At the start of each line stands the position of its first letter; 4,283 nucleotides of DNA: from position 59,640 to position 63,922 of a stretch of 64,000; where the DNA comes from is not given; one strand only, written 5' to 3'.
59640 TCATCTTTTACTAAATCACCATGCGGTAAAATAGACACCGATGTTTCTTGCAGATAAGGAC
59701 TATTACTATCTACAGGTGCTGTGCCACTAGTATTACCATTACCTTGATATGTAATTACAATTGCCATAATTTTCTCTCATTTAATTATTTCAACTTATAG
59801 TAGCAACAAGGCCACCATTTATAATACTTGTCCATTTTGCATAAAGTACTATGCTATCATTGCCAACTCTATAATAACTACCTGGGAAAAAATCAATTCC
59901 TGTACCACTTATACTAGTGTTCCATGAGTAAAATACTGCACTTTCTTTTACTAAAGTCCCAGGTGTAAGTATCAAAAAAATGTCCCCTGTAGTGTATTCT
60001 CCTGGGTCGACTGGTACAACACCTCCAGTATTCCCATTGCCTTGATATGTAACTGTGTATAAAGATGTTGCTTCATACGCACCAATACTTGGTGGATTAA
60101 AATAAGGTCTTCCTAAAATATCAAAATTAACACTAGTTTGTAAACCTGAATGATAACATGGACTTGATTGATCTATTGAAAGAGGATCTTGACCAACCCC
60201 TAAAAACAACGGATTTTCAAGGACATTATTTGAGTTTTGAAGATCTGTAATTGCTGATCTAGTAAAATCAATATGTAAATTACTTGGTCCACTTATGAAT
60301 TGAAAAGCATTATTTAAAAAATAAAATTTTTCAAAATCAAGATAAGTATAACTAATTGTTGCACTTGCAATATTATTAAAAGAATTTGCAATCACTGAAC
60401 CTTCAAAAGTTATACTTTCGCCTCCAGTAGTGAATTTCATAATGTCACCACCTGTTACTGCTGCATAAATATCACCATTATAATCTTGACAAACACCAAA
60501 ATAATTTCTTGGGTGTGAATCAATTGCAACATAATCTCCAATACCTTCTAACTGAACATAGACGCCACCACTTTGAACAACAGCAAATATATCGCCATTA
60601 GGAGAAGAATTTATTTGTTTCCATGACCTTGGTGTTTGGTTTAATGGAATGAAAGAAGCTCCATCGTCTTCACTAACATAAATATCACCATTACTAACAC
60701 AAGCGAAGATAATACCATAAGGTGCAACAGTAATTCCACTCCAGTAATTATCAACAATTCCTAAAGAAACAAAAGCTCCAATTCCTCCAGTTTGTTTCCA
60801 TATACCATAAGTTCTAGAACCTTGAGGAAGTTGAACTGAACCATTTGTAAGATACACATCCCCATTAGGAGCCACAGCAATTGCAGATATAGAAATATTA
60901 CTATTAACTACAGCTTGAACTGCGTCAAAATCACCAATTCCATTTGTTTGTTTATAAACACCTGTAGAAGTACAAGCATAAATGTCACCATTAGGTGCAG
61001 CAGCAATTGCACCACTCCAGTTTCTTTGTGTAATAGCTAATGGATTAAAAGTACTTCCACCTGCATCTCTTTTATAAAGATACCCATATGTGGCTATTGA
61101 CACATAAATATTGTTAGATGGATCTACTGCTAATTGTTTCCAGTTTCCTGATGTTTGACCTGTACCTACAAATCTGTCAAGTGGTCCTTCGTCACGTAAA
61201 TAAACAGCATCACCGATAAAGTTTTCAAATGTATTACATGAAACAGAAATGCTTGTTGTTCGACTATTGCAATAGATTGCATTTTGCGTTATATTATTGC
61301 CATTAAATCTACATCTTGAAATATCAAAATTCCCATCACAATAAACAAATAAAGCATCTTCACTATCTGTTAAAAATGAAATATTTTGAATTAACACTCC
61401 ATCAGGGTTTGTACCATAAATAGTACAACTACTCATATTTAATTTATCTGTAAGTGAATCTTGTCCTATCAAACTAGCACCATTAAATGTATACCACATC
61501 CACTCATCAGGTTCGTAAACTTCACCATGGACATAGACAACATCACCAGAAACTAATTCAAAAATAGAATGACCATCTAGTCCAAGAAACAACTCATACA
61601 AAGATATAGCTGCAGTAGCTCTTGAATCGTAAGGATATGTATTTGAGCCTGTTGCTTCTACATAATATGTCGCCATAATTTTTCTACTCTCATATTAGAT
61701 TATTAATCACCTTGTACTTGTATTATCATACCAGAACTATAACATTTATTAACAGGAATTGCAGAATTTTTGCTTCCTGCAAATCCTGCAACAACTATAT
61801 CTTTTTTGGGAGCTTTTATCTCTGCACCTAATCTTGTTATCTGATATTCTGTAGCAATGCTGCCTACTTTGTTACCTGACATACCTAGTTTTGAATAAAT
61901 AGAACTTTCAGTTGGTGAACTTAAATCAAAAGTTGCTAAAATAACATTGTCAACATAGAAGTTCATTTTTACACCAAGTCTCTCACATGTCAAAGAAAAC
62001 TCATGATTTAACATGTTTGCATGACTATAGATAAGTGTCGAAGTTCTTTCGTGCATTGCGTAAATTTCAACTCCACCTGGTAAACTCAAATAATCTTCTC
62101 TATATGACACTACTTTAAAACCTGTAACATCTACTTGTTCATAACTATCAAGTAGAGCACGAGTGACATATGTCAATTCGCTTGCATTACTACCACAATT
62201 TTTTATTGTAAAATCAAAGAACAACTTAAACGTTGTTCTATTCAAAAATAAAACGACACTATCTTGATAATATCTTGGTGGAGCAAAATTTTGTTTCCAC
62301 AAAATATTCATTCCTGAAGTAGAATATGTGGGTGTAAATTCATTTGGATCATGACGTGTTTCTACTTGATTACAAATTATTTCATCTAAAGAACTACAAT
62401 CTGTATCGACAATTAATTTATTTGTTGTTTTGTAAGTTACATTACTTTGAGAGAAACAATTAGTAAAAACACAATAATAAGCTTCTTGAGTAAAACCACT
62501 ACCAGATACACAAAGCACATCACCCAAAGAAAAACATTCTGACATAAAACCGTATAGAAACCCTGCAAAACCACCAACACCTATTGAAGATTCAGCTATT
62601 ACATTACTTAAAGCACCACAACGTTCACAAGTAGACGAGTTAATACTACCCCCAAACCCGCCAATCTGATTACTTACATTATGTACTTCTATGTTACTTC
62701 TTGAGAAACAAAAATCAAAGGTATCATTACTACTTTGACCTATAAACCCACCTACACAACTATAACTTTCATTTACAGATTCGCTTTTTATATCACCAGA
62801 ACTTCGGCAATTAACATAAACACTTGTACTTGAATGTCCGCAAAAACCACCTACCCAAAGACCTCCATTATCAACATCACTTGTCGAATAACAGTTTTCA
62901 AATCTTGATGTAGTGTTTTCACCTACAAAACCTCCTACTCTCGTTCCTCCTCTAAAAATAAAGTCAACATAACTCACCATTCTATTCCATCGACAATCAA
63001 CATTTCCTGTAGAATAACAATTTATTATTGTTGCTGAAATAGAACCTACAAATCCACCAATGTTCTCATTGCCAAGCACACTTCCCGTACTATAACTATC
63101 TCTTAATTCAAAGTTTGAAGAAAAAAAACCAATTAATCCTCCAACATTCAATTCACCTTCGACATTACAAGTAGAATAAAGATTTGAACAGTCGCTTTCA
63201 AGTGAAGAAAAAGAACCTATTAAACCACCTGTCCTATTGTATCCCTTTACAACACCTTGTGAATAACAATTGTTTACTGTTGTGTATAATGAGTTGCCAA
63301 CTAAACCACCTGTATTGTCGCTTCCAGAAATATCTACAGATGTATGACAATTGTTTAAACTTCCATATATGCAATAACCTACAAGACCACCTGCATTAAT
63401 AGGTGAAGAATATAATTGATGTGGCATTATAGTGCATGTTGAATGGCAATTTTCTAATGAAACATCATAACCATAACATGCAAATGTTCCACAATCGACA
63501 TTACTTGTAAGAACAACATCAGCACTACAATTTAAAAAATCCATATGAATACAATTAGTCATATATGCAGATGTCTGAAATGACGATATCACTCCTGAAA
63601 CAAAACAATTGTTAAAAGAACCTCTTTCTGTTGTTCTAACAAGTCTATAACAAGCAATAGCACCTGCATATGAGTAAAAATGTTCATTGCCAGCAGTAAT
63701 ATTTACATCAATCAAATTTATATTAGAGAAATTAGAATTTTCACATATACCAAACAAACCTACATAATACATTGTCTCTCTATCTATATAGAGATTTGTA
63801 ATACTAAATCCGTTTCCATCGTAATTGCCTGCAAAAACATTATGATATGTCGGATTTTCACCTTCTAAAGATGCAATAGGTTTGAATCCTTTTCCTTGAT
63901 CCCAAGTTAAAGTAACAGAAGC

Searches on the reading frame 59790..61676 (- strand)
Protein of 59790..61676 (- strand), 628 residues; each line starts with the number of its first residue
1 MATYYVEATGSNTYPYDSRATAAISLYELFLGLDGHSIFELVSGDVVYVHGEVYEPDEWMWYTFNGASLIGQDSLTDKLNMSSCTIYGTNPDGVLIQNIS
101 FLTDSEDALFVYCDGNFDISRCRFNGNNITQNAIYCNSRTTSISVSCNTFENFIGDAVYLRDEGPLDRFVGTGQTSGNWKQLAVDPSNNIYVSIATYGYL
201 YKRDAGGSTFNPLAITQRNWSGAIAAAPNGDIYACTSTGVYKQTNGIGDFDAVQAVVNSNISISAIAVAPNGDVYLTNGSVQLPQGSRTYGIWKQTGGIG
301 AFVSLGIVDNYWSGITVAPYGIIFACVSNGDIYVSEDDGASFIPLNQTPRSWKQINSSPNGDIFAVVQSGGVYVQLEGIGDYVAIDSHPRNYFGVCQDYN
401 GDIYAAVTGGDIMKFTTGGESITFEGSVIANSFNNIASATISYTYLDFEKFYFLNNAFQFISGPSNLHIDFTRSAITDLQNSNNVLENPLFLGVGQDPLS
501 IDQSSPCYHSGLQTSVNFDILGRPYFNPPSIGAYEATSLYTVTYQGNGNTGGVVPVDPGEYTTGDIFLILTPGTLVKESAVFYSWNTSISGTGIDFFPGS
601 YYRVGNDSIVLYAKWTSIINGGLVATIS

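Call 6: search_protein_families(library=phrogs, proteins=[window:59790-61676:-], max_evalue=0.001)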
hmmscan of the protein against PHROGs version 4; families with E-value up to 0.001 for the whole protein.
window:59790-61676:- (628 aa): 0 families

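Call 31: search_protein_families(library=pfam, proteins=[window:59790-61676:-], max_evalue=0.01)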
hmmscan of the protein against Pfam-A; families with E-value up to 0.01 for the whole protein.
window:59790-61676:- (628 aa): 2 families
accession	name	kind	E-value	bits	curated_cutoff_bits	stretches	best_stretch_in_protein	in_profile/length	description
PF09479.16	Flg_new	-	0.00035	21.1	27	1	540-614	1-65/65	Listeria-Bacteroides repeat domain (List_Bact_rpt)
PF20067.5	SSL_N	-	0.0067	16.7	18.9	0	397-415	28-46/46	Strictosidine synthase-like, N-terminal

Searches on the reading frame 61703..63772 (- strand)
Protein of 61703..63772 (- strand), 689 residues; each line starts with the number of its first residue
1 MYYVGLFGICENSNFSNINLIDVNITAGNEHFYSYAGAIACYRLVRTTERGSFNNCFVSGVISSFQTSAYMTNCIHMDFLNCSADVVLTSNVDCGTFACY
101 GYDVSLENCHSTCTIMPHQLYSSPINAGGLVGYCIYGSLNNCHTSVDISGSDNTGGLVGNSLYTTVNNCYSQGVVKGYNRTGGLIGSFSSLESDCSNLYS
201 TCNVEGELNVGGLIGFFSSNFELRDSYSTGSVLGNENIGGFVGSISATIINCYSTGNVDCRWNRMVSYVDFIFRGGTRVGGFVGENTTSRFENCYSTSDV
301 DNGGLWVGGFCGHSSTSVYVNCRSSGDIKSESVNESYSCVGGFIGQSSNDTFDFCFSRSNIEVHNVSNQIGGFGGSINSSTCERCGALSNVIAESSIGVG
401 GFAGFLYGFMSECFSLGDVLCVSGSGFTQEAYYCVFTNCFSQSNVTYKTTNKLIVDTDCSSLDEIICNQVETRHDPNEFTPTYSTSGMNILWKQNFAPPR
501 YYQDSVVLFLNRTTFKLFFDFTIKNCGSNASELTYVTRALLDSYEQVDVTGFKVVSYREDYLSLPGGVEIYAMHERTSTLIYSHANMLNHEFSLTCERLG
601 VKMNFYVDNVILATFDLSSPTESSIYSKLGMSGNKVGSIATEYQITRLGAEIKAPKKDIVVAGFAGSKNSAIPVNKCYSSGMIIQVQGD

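Call 6: search_protein_families(library=phrogs, proteins=[window:61703-63772:-], max_evalue=0.001)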
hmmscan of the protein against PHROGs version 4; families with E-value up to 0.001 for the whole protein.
window:61703-63772:- (689 aa): 0 families

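Call 31: search_protein_families(library=pfam, proteins=[window:61703-63772:-], max_evalue=0.01)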
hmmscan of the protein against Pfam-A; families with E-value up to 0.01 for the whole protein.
window:61703-63772:- (689 aa): 1 family
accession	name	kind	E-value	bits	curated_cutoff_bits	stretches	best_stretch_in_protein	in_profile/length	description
PF07581.17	Glug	-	9e-19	67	20.5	2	275-300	1-27/28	The GLUG motif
